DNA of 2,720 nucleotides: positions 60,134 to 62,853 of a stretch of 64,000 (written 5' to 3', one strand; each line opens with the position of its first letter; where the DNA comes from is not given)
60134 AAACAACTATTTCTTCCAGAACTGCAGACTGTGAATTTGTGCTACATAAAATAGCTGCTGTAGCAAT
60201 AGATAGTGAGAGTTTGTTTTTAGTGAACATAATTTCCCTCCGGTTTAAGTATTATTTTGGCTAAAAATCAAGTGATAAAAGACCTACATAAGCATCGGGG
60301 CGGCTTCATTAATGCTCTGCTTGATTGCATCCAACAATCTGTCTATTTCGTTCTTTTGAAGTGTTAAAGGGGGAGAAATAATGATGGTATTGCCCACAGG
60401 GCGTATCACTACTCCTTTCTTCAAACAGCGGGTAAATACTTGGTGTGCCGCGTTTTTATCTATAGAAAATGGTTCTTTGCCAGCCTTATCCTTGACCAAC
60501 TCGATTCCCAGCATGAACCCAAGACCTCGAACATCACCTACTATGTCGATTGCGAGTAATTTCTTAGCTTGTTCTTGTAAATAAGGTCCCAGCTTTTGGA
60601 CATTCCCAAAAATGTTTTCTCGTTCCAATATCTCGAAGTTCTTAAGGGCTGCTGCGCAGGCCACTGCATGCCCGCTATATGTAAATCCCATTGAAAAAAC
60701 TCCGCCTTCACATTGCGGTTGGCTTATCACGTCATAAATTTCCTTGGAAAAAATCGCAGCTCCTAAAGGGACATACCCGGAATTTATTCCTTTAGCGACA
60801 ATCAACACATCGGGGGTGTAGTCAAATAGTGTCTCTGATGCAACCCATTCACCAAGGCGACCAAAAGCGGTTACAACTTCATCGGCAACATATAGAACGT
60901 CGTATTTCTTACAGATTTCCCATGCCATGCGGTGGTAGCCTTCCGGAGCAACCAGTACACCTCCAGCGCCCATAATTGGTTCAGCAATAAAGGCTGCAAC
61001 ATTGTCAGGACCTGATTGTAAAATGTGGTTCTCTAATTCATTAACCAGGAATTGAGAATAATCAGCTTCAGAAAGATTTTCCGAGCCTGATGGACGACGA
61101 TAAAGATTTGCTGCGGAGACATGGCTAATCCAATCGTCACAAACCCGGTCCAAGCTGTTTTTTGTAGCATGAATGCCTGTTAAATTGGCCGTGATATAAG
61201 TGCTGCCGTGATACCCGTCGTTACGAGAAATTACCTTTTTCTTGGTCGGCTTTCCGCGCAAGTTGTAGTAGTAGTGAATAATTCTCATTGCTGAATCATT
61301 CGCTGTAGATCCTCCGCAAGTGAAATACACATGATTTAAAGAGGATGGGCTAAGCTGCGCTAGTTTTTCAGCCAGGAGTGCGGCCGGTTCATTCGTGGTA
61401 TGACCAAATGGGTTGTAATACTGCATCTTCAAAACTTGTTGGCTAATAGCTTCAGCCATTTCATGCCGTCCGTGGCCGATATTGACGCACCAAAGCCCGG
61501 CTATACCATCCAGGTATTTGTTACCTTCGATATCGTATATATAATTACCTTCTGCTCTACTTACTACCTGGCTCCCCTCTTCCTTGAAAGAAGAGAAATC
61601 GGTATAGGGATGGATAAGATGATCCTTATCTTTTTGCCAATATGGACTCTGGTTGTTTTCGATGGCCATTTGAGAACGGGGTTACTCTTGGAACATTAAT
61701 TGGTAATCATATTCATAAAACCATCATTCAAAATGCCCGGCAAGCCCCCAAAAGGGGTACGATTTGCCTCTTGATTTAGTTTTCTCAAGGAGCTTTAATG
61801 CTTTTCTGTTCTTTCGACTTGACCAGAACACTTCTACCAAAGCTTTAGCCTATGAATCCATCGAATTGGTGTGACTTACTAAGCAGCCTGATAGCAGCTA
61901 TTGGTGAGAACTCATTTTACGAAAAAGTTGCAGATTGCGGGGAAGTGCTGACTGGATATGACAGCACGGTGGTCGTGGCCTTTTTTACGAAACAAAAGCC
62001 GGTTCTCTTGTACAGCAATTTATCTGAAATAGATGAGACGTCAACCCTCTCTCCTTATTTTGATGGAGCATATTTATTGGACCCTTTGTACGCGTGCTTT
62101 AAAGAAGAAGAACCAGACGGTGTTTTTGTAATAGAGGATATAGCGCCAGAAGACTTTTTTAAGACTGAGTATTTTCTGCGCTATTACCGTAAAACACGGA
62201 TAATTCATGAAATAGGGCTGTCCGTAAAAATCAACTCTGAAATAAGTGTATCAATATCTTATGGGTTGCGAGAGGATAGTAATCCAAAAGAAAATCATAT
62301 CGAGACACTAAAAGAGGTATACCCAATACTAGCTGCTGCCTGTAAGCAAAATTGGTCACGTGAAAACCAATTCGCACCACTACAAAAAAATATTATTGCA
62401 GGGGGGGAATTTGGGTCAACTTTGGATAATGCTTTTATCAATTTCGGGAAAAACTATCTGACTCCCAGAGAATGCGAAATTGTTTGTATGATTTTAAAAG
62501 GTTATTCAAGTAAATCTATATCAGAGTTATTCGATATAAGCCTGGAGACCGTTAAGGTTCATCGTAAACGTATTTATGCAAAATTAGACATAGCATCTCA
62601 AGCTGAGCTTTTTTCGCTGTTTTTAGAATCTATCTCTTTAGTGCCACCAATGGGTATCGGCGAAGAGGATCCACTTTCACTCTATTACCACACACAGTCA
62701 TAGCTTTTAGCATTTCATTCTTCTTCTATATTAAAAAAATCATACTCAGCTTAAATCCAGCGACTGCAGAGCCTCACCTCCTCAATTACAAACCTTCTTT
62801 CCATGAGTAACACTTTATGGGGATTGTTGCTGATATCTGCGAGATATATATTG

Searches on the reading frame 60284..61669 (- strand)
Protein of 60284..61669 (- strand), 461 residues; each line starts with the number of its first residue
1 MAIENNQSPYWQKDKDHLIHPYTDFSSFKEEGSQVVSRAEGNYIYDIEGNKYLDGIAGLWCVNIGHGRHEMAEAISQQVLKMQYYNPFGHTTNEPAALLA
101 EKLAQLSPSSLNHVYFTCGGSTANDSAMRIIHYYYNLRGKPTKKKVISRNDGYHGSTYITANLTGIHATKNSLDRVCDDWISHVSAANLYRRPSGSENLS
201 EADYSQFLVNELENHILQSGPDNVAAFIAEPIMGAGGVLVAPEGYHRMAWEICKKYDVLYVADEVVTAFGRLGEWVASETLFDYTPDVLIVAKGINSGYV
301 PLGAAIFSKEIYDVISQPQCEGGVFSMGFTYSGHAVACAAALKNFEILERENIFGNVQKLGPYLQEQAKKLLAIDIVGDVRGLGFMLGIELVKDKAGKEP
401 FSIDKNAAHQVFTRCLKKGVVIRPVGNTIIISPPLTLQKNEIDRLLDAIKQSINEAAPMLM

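Call 51: search_protein_families(library=pfam, proteins=[window:60284-61669:-], max_evalue=0.00001)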
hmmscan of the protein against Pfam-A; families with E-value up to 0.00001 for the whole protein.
window:60284-61669:- (461 aa): 1 family
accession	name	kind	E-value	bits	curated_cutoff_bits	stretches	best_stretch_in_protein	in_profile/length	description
PF00202.27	Aminotran_3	-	3.3e-88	296.6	30.5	1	34-452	11-402/403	Aminotransferase class-III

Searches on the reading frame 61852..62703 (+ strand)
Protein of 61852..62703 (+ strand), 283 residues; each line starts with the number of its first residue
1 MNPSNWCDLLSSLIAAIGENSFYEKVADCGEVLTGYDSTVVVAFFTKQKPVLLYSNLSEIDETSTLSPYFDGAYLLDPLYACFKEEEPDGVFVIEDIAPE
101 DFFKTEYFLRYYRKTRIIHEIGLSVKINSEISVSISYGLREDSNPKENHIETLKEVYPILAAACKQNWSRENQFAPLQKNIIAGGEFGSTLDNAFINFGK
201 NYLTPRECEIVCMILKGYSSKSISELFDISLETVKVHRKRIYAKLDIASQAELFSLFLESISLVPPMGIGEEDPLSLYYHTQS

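Call 51: search_protein_families(library=pfam, proteins=[window:61852-62703:+], max_evalue=0.00001)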
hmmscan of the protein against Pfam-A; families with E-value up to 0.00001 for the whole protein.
window:61852-62703:+ (283 aa): 1 family
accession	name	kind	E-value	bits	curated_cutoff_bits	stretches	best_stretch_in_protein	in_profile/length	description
PF00196.25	GerE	-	3.5e-15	55.8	23.5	1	202-255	2-55/57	Bacterial regulatory proteins, luxR family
